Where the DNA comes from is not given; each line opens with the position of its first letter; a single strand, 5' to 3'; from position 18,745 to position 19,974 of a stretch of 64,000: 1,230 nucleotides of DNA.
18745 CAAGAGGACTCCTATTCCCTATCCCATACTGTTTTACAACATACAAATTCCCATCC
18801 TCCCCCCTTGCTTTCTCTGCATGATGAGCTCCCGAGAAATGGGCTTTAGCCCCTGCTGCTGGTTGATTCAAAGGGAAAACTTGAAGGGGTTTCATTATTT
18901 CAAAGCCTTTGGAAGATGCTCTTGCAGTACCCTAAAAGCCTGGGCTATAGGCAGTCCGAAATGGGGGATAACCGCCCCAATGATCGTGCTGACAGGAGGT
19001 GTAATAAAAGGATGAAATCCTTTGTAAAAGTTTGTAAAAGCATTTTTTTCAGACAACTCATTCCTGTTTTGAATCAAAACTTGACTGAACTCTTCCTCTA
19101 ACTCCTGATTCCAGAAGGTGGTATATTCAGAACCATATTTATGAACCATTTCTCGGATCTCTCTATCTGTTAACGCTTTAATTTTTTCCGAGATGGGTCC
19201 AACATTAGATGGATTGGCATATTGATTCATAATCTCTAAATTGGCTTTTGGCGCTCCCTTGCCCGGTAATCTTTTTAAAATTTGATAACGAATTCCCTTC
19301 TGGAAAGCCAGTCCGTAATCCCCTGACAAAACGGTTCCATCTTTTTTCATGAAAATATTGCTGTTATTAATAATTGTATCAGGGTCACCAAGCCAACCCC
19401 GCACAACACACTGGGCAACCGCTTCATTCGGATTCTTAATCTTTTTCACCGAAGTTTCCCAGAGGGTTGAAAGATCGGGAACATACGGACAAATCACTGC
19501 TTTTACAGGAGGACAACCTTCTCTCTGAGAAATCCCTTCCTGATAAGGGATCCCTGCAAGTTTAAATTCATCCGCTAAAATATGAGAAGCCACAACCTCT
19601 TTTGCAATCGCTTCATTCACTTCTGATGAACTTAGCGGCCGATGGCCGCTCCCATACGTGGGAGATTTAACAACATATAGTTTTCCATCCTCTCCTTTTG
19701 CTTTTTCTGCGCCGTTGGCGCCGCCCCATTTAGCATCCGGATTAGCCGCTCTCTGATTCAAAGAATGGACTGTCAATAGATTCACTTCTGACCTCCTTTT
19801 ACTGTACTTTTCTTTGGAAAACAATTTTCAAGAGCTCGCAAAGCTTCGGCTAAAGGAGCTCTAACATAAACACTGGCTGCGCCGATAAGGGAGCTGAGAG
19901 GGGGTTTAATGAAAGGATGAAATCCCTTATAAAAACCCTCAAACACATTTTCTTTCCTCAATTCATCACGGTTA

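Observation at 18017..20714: Tandem, translationally coupled triplet of PI3K/PI4K-like kinase-fold paralogs upstream of the rpsB operon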

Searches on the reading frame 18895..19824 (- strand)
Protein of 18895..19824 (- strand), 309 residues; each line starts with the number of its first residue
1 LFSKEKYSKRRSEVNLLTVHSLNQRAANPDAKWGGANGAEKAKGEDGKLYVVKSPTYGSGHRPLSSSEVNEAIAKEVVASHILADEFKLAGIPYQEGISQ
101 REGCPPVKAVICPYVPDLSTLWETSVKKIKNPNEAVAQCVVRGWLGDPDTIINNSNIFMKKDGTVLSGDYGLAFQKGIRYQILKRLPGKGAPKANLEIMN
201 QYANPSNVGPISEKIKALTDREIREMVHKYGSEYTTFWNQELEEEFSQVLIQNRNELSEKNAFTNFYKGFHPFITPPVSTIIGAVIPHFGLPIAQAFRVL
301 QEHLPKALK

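Call 3: search_protein_families(library=pfam, proteins=[window:18895-19824:-], max_evalue=1)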
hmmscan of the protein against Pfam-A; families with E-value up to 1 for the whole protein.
window:18895-19824:- (309 aa): 1 family
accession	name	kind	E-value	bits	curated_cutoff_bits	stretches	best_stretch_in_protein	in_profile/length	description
PF24856.1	AraA_central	-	0.028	15.3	24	1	205-263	32-91/148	L-arabinose isomerase central domain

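Call 4: search_protein_families(library=ncbifam, proteins=[window:18895-19824:-], max_evalue=1)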
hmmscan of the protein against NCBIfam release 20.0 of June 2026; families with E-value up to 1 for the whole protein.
window:18895-19824:- (309 aa): 1 family
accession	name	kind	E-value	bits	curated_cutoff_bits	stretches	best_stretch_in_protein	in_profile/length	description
NF002795.0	PRK02929.1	equivalog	0.13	10.9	622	1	206-264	209-268/499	L-arabinose isomerase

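Call 5: search_solved_structures(query=window:18895-19824:-, max_evalue=10, show_alignments=2)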
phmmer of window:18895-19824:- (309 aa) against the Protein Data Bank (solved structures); distinct sequences matched with E-value up to 10: 10.
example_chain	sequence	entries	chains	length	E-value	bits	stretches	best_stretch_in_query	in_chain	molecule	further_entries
7cwv_A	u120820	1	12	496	0.03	16.9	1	203-273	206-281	L-arabinose isomerase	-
1b78_A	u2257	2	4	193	0.044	16.3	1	150-268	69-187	PYROPHOSPHATASE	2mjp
7ch3_A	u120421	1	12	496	0.64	12.5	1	203-271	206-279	L-arabinose isomerase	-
3akj_A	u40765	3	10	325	0.72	12.3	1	27-83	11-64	CtkA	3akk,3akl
4apc_A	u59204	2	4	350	0.97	11.9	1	152-174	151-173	SERINE/THREONINE-PROTEIN KINASE NEK1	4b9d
3opk_A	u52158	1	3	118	1.1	11.7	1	232-278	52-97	Divalent-cation tolerance protein cutA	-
4y65_A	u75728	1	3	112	1.2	11.6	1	231-278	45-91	Divalent-cation tolerance protein CutA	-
3gsd_A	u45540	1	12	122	1.5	11.2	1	233-278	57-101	Divalent-cation tolerance protein cutA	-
1naq_A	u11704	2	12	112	1.5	11.2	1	232-278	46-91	Periplasmic divalent cation tolerance protein cutA | Divalent-cation tolerance protein CutA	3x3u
3ah6_A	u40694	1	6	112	1.6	11.2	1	233-278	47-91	Divalent-cation tolerance protein cutA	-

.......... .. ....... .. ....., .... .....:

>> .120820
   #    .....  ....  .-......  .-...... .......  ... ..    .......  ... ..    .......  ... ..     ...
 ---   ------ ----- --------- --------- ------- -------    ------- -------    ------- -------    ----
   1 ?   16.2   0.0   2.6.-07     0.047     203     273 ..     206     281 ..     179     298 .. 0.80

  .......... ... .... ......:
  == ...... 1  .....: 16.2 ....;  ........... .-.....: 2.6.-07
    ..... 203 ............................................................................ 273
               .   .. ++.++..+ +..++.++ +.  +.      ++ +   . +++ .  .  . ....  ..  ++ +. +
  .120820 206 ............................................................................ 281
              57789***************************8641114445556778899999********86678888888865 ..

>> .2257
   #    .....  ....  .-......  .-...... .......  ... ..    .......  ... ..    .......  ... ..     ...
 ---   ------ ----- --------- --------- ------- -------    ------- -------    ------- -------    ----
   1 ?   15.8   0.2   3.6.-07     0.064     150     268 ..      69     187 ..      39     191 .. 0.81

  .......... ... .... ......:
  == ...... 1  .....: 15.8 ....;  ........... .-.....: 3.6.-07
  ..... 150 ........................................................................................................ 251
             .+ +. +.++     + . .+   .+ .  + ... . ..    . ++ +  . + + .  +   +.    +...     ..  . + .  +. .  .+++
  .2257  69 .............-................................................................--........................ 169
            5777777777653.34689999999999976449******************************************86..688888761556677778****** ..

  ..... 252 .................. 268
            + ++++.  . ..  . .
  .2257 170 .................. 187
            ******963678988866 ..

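Call 7: find_homologous_proteins(query=window:18895-19824:-, max_evalue=0.001)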
Query window:18895-19824:- (309 aa): 6 proteins with E <= 0.001 among 1083 candidates.
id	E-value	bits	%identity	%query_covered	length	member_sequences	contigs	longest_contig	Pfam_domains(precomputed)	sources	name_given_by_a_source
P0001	1.4e-192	657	100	93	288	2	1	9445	-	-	-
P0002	2.9e-155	534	78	96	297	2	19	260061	-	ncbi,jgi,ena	jgi:hypothetical protein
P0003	4.3e-115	402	62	95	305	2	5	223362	-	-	-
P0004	1.1e-114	401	62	96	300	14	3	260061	-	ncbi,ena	-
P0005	2.8e-101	357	61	91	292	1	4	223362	-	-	-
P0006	4.1e-99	350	60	91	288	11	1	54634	-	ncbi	-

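Call 11: find_encoding_contigs(protein=P0002, flank=10000, max_places=4)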
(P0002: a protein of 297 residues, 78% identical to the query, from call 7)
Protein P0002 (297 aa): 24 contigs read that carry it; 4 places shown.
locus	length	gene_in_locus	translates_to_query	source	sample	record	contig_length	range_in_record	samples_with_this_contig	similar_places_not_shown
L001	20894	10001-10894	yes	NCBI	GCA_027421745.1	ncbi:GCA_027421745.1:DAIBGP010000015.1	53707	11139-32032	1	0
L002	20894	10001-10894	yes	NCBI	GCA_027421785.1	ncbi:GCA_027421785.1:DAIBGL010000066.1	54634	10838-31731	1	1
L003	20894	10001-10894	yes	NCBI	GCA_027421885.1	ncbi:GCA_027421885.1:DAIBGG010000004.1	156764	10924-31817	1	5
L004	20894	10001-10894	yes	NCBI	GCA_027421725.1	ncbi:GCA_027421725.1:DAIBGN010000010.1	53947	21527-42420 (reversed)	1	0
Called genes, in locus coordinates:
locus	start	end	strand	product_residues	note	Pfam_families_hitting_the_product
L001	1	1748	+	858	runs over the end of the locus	PF01624:MutS_I, PF05188:MutS_II, PF05192:MutS_III, PF05190:MutS_IV, PF00488:MutS_V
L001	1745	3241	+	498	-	PF01590:GAF, PF13185:GAF_2, PF13492:GAF_3, PF00990:GGDEF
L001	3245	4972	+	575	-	PF02518:HATPase_c (weak), PF13589:HATPase_c_3, PF01119:DNA_mis_repair, PF08676:MutL_C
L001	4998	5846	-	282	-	PF18013:Phage_lysozyme2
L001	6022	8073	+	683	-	PF08532:Glyco_hydro_42M (weak), PF08486:SpoIID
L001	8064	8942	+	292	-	PF00383:dCMP_cyt_deam_1, PF08211:dCMP_cyt_deam_2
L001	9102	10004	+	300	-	-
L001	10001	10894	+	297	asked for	-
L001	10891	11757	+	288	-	-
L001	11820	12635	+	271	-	PF00318:Ribosomal_S2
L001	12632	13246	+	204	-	PF00889:EF_TS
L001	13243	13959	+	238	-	PF00696:AA_kinase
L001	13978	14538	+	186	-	PF01765:RRF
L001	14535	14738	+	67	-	-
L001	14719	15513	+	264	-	PF01255:Prenyltransf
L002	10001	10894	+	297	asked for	-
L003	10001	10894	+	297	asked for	-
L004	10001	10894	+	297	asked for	-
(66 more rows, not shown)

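Call 12: find_related_loci(query=A2, collection=genome_contigs, flank=10000)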
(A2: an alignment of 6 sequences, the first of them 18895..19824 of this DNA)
Query A2 (309 aa) in genome_contigs; peptide patterns used: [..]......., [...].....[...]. (x = any residue, [..] = any of these).
272 stretches matched a pattern; 3 encode a relative of the query (tblastn E <= 1e-3); 2 distinct loci.
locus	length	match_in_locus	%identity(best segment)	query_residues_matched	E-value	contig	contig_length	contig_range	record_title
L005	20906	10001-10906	77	8-309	7e-164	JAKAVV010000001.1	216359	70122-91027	MAG: bacterium isolate YP4.bin17 NODE_46_length_216359_cov_7.897453, whole genome shotgun sequence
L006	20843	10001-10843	47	17-297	2e-79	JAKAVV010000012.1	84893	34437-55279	MAG: bacterium isolate YP4.bin17 NODE_384_length_84893_cov_7.749735, whole genome shotgun sequence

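Call 13: predict_structure(alignment_id=A2)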
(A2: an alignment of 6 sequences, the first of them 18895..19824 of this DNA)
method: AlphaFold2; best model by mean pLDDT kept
length: 309 residues; sequences in the alignment: 6
mean_pLDDT: 47.2   pTM: 0.50
mean pLDDT of the five models: 47.2, 45.6, 44.3, 42.9, 39.6
residues with pLDDT >= 90: 9; 70-90: 35; 50-70: 78; < 50: 187
segments of 3 or more residues with pLDDT < 50: 1-61, 90-114, 147-199, 261-298, 307-309
pLDDT, mean of each block of 10 residues (from residue 1): 28 25 27 32 35 38 52 64 66 35 31 47 54 65 52 27 29 28 31 40 62 85 89 67 83 71 35 33 39 48 48
secondary structure, 60 per line:
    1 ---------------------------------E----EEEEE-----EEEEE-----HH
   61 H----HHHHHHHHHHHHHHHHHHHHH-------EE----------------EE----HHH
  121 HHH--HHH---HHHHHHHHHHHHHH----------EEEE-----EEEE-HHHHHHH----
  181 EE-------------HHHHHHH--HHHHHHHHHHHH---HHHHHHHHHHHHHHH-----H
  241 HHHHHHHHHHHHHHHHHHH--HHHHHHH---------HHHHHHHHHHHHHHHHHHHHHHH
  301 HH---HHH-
elements in order: E39-43 E49-53 H66-86 H118-123 H132-145 E156-159 E165-168 H170-176 H196-202 H205-216 H220-234 H240-259 H262-268 H278-302

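Call 14: search_protein_representatives(alignment_id=A2)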
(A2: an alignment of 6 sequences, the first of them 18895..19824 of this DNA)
Query: 6 sequences, 300 profile positions. Proteins with E-value up to 0.001 (for the whole library): 60; up to 1e-10: 44; up to 1e-30: 18. The best 60 are listed.
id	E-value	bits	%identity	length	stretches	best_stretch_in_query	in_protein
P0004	3.7e-170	581.6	-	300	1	1-298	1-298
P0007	8.0e-71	255.4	-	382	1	5-271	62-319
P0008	8.2e-69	248.8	-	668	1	7-273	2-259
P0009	6.4e-61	222.9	-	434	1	23-271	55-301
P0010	1.2e-54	202.3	-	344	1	3-270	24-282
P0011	8.0e-53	196.3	-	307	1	4-278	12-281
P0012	1.3e-51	192.3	-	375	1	14-274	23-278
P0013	6.4e-48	180.2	-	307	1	20-271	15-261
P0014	1.8e-47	178.7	-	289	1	36-284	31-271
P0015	1.0e-44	169.6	-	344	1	45-255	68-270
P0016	1.2e-44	169.4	-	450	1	14-257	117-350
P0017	1.7e-40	155.8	-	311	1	22-277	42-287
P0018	1.1e-36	143.3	-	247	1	28-280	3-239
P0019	2.2e-35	139.1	-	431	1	65-273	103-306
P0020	1.9e-34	136.0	-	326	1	17-258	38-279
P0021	1.1e-32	130.2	-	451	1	63-257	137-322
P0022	5.2e-32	128.0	-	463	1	33-258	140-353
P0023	2.6e-31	125.7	-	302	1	31-265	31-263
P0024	1.1e-30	123.6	-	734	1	13-270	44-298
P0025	4.0e-30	121.8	-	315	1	66-253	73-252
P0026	1.0e-28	117.2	-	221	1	65-257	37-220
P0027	9.0e-28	114.0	-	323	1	24-260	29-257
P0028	1.9e-27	113.0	-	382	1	20-258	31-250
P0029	1.2e-26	110.4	-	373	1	33-258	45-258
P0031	2.4e-26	109.3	-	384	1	56-272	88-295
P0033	1.7e-25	106.5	-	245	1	63-250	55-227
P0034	3.1e-24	102.4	-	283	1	64-255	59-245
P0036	1.7e-19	86.9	-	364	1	59-259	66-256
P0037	5.5e-18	81.9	-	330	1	66-256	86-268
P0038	4.2e-17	79.0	-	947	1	36-264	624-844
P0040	8.9e-16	74.7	-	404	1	80-260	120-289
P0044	1.7e-14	70.5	-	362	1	78-250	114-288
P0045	2.5e-14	69.9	-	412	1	62-250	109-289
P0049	8.6e-12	61.6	-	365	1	79-250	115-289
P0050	1.6e-10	57.4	-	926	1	34-264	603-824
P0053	3.8e-10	56.2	-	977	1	70-273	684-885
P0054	2.6e-09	53.4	-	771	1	62-247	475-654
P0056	5.1e-08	49.2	-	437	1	39-253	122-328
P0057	2.1e-07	47.1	-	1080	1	52-265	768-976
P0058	8.1e-07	45.2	-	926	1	63-263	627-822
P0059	1.9e-06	44.0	-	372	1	67-252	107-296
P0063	7.3e-05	38.8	-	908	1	63-261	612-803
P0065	5.6e-04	35.9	-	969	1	33-249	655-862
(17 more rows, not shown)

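Call 17: search_protein_families(library=pfam, alignment_id=A3, max_evalue=0.01)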
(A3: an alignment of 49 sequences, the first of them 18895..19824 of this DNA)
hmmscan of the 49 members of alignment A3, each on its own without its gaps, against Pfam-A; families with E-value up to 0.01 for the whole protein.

A. member 1, window:18895-19824:- (309 aa): 0 families

B. families by the number of members that match (of 49 scanned): 6 families
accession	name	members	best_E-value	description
PF00485.24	PRK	1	2.8e-19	Phosphoribulokinase / Uridine kinase family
PF01636.29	APH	1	1.2e-11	Phosphotransferase enzyme family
PF20613.4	HipA_2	1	5.9e-07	HipA-like kinase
PF13191.12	AAA_16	1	0.00014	AAA ATPase domain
PF03109.22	ABC1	1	0.00093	ABC1 atypical kinase-like domain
PF10009.15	DUF2252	1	0.0063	Uncharacterized protein conserved in bacteria (DUF2252)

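Call 18: search_solved_structures(query=A3, max_evalue=10, show_alignments=3)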
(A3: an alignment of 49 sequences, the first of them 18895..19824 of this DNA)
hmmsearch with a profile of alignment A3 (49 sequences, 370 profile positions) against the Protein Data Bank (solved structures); distinct sequences matched with E-value up to 10: 17.
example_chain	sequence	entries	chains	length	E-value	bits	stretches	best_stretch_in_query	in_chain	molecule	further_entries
4apc_A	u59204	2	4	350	0.01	18.5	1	154-174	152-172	SERINE/THREONINE-PROTEIN KINASE NEK1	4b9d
3g2f_A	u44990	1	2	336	0.57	12.8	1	153-176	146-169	Bone morphogenetic protein receptor type-2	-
6unp_A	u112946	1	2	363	0.67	12.5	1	153-176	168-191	Bone morphogenetic protein receptor type-2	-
9njl_B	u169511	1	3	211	0.85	12.2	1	223-252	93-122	Envelope glycoprotein GP2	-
3n4g_A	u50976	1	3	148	0.99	12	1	265-323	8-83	Putative tautomerase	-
9nf4_A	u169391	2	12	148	1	12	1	265-323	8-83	4-oxalocrotonate tautomerase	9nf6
3n4d_A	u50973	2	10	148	1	11.9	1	265-323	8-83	Putative tautomerase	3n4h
3vum_A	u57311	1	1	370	1.2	11.7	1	153-188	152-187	Mitogen-activated protein kinase 8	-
3vuk_A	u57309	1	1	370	1.2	11.7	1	153-188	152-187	Mitogen-activated protein kinase 8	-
3vul_A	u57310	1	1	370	1.2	11.7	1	153-188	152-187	Mitogen-activated protein kinase 8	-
3vui_A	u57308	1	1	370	1.2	11.7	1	153-188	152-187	Mitogen-activated protein kinase 8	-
7ms0_A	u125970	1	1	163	1.2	11.7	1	265-323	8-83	4-oxalocrotonate tautomerase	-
7ms9_A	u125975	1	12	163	1.2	11.7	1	265-323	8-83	4-oxalocrotonate tautomerase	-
7ms8_A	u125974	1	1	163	1.2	11.7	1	265-323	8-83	4-oxalocrotonate tautomerase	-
3vuh_A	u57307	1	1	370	1.2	11.7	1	153-188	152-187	Mitogen-activated protein kinase 8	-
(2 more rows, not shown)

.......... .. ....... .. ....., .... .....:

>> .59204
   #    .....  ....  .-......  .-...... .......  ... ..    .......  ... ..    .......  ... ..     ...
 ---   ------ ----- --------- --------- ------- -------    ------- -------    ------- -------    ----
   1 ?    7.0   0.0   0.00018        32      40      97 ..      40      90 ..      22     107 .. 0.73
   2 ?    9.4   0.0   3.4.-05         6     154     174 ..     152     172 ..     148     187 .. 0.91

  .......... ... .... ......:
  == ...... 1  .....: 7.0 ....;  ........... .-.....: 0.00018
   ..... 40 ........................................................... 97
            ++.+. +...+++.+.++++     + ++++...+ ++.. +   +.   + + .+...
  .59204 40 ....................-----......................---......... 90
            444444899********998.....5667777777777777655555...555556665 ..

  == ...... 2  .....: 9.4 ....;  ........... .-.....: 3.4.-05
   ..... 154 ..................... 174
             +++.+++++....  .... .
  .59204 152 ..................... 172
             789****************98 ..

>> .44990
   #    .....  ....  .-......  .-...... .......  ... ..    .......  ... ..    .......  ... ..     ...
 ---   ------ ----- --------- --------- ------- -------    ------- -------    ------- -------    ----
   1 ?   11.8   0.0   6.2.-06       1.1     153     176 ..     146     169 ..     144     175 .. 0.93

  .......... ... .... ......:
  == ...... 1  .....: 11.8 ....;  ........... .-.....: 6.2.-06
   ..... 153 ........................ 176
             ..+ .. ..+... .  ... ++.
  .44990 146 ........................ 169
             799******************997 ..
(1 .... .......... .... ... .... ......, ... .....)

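Call 22: search_protein_families(library=pfam, proteins=[P0008, P0024, P0038, P0050, P0053, P0054, P0057, P0058, P0063, P0065], max_evalue=0.01)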
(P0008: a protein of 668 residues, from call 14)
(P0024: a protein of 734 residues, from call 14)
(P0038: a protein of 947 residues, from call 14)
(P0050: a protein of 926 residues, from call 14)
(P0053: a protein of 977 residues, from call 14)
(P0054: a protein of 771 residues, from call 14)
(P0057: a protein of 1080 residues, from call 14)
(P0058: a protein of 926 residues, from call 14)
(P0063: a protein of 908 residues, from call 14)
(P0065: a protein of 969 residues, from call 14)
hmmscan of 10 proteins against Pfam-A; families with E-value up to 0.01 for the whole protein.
P0008 (668 aa): 2 families
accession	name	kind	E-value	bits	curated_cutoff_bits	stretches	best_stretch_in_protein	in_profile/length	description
PF00485.24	PRK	-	2.8e-19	70.2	22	1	443-620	4-180/196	Phosphoribulokinase / Uridine kinase family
PF13191.12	AAA_16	-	0.00014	22.8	32.6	1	421-468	7-55/167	AAA ATPase domain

P0024 (734 aa): 3 families
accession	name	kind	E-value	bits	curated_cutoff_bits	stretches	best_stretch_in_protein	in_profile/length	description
PF01636.29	APH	-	1.2e-11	45.2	23.2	1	426-617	23-197/239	Phosphotransferase enzyme family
PF03109.22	ABC1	-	0.00093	18.8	22.9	1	589-619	186-216/244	ABC1 atypical kinase-like domain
PF10009.15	DUF2252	-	0.0063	16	22.3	0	585-670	37-117/392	Uncharacterized protein conserved in bacteria (DUF2252)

P0038 (947 aa): 0 families

P0050 (926 aa): 0 families

P0053 (977 aa): 0 families

P0054 (771 aa): 0 families

P0057 (1080 aa): 0 families

P0058 (926 aa): 0 families

P0063 (908 aa): 0 families

P0065 (969 aa): 0 families

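Call 26: predict_structure(alignment_id=A3)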
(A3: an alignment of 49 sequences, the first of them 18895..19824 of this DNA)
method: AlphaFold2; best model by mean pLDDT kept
length: 309 residues; sequences in the alignment: 49
mean_pLDDT: 88.6   pTM: 0.85
mean pLDDT of the five models: 88.6, 88.5, 87.8, 87.2, 87.3
residues with pLDDT >= 90: 226; 70-90: 31; 50-70: 46; < 50: 6
segments of 3 or more residues with pLDDT < 50: none
pLDDT, mean of each block of 10 residues (from residue 1): 56 91 89 78 98 91 95 98 98 98 96 95 95 99 97 93 97 97 81 95 98 99 98 97 98 98 88 56 54 60 57
secondary structure, 60 per line:
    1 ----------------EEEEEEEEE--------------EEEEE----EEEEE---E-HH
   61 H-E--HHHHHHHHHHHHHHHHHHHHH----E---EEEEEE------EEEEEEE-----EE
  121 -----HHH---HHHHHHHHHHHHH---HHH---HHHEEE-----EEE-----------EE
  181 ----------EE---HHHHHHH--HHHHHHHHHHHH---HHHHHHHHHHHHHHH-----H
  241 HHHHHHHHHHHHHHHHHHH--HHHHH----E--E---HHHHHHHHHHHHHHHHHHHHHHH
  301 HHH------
elements in order: E17-25 E40-44 E49-53 H66-86 E95-100 E107-113 H132-144 E157-159 E165-167 H196-202 H205-216 H220-234 H240-259 H262-266 H278-303
